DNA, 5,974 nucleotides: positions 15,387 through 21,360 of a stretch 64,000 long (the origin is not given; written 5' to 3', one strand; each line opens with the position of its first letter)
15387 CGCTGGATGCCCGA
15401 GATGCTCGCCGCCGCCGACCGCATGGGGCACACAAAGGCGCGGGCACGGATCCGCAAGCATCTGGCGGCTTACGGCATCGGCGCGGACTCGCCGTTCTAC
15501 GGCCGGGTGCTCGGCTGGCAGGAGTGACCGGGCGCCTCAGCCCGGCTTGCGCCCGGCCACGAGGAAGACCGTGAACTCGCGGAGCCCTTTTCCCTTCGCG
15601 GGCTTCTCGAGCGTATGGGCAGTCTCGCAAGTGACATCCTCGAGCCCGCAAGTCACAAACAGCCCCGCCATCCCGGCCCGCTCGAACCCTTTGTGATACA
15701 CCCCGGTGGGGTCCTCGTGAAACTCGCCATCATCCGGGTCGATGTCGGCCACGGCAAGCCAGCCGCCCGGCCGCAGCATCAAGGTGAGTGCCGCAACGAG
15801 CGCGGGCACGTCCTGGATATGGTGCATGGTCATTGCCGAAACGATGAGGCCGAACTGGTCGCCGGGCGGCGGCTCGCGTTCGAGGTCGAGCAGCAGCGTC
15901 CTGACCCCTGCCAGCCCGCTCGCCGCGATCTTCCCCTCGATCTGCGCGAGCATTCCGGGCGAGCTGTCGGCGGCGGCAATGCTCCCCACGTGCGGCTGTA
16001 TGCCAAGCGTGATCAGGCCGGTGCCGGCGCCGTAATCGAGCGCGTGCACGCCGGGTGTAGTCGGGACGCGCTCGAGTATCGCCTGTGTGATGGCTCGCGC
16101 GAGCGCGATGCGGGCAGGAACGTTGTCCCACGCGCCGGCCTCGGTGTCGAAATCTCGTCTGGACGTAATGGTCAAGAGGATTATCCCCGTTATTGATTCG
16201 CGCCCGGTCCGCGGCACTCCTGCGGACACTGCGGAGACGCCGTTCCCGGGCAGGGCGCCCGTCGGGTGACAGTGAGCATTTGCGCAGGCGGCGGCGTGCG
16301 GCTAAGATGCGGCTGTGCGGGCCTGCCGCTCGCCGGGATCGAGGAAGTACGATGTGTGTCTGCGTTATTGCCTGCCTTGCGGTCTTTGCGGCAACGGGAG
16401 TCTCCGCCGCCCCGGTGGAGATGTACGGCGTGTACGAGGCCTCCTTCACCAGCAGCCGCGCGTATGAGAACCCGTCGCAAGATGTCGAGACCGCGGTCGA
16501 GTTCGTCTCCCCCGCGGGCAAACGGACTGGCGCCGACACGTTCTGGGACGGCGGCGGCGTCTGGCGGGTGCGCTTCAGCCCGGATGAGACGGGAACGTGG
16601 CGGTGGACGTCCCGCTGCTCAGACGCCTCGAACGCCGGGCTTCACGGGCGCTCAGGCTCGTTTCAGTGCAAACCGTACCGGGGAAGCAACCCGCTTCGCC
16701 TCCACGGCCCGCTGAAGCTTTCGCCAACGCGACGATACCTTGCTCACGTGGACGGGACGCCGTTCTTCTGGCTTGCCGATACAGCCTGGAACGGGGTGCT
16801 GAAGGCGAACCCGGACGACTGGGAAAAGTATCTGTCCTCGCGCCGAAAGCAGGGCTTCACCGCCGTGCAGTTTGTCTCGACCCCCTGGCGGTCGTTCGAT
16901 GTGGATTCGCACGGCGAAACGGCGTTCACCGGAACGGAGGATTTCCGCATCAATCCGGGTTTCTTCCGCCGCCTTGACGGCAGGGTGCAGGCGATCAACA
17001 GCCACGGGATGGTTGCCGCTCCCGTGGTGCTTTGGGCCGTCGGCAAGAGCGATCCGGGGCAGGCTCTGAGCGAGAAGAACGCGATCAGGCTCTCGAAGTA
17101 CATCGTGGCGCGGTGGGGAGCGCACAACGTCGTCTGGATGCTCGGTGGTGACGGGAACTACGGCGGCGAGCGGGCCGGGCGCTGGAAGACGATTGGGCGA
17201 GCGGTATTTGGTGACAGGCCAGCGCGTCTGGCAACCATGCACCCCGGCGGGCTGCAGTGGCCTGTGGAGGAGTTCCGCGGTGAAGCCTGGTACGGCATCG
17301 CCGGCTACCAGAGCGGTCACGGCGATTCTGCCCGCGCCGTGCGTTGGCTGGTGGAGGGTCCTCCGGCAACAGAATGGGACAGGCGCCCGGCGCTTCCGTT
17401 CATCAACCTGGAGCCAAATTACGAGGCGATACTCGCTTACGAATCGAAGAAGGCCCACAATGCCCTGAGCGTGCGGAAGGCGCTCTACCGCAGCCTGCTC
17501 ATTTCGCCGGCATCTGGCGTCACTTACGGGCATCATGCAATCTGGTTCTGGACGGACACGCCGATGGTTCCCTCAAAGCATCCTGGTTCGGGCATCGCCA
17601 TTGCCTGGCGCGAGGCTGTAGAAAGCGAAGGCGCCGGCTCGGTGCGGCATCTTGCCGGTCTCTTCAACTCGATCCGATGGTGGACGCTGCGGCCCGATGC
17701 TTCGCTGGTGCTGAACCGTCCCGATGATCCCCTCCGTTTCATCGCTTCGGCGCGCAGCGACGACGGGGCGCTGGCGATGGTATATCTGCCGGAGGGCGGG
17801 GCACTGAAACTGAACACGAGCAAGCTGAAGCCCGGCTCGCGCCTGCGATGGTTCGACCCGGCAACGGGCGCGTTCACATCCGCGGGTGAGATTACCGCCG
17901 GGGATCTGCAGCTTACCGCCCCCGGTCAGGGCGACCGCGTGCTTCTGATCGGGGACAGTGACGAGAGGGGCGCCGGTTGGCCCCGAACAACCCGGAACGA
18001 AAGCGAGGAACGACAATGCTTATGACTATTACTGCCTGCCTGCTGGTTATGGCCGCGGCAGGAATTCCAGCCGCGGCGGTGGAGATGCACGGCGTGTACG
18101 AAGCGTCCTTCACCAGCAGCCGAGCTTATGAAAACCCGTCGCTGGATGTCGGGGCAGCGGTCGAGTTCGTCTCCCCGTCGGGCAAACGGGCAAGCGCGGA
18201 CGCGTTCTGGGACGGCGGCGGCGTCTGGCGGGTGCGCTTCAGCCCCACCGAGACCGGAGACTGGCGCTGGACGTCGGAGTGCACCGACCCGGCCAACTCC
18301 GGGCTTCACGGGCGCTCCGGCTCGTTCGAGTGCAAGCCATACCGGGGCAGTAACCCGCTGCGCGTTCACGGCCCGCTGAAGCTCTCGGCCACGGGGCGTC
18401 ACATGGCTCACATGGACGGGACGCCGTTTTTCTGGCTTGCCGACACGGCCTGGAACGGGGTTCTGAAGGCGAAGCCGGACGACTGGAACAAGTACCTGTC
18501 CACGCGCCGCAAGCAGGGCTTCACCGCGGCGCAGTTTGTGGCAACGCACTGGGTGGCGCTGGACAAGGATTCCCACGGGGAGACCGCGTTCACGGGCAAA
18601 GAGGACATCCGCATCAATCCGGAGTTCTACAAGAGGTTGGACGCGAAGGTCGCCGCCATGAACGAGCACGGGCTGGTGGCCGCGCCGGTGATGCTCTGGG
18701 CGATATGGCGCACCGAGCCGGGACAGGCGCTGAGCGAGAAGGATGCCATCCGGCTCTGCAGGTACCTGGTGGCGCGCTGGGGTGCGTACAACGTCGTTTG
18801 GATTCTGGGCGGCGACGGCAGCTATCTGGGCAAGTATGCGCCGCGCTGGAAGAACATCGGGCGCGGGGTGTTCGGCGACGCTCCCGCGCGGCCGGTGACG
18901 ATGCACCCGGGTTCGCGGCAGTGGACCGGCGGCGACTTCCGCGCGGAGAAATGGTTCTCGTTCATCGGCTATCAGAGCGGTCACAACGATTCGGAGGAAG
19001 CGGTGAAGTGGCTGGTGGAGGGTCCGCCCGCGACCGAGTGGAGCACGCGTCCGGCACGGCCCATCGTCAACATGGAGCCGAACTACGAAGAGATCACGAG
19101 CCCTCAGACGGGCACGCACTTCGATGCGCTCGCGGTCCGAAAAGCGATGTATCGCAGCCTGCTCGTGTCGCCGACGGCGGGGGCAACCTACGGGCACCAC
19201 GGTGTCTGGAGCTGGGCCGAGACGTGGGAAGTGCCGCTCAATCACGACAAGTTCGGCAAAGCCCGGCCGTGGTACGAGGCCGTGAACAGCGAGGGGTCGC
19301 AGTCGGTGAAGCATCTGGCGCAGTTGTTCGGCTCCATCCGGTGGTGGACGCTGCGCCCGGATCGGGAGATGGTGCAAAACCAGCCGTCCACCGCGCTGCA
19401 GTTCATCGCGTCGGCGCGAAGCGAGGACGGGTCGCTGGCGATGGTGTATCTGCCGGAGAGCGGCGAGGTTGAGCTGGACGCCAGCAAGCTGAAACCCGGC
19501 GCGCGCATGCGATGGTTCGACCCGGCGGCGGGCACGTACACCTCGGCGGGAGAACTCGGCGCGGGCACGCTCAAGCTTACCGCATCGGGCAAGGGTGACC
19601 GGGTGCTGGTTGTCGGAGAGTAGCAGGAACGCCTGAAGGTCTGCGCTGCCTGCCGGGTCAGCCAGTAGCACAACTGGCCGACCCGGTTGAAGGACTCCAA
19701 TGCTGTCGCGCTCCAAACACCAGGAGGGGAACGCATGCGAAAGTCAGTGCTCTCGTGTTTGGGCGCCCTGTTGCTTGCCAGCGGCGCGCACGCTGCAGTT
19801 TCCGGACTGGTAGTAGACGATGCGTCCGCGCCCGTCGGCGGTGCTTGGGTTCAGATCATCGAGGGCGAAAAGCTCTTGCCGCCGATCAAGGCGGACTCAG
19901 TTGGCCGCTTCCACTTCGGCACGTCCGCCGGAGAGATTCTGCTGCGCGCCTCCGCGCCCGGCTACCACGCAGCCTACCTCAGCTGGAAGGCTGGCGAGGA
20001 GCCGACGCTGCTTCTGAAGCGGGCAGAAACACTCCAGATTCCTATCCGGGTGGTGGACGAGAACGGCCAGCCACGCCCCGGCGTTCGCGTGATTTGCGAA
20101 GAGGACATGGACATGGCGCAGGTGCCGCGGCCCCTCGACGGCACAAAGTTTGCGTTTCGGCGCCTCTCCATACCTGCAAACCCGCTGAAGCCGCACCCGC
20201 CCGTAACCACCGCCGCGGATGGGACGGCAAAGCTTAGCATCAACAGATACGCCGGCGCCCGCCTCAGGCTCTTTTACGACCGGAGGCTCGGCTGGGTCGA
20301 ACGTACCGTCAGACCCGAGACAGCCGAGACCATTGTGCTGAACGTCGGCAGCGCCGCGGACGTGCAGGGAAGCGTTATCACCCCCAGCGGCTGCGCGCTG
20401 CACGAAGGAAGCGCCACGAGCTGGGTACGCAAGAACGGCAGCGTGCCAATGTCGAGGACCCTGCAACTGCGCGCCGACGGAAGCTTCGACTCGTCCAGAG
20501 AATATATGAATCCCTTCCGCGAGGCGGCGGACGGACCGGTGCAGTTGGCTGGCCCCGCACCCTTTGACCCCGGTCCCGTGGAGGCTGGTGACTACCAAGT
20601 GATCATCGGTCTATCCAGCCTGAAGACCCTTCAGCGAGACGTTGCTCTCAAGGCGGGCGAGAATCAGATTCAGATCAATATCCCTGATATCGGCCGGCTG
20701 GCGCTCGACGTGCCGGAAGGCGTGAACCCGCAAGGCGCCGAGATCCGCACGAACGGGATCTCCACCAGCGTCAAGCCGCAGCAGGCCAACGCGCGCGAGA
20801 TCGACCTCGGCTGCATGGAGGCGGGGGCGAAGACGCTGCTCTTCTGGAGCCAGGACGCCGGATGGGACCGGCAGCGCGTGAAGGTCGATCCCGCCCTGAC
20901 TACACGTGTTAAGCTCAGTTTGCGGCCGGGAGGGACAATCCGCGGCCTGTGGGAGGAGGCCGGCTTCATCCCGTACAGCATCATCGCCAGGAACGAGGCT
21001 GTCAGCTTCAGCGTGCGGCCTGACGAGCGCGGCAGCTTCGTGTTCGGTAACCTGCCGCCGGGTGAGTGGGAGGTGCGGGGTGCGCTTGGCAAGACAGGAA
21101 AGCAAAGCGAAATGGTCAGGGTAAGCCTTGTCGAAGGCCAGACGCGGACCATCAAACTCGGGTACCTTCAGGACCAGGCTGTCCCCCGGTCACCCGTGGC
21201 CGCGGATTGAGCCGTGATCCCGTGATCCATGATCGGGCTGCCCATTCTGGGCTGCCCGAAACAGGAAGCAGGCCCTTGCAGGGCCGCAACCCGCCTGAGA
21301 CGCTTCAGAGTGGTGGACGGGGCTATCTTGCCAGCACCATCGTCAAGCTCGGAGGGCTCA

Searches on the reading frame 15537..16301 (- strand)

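Call 84: search_protein_families(library=pfam, proteins=[window:15537-16301:-], max_evalue=0.0001)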
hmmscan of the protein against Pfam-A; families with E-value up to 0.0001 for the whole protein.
window:15537-16301:- (254 aa): 5 families
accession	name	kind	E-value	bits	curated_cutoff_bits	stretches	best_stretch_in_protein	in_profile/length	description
PF13649.12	Methyltransf_25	-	1.2e-13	52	27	1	88-180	2-97/97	Methyltransferase domain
PF08241.18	Methyltransf_11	-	6.9e-13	49.5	21.2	1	88-183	1-94/95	Methyltransferase domain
PF13489.12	Methyltransf_23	-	1.7e-12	47.8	27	1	82-195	21-124/164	Methyltransferase domain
PF08242.18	Methyltransf_12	-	1.8e-10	41.9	30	1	88-182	1-98/98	Methyltransferase domain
PF13847.12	Methyltransf_31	-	6.6e-07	29.6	27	1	83-188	3-113/145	Methyltransferase domain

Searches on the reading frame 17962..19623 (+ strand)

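Call 84: search_protein_families(library=pfam, proteins=[window:17962-19623:+], max_evalue=0.0001)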
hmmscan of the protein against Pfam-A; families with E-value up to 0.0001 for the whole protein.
window:17962-19623:+ (553 aa): 3 families
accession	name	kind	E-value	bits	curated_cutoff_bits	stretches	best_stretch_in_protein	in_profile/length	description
PF13204.13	Apiosidase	-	3e-75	254.2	26.5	1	143-463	2-320/320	Apiosidase-like, catalytic domain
PF16586.11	DUF5060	-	1.1e-18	67.7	27.2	1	40-107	2-69/70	Domain of unknown function (DUF5060)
PF12904.13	Collagen_bind_2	-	4.5e-10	39.7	22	1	466-551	2-91/92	Putative collagen-binding domain of a collagenase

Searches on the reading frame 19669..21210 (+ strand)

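Call 84: search_protein_families(library=pfam, proteins=[window:19669-21210:+], max_evalue=0.0001)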
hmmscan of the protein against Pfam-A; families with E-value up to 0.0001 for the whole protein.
window:19669-21210:+ (513 aa): 1 family
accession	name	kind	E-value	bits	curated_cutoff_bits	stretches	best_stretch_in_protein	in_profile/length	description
PF13620.12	CarboxypepD_reg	-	7.8e-16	58.6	32.3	1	44-103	2-63/82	Carboxypeptidase regulatory-like domain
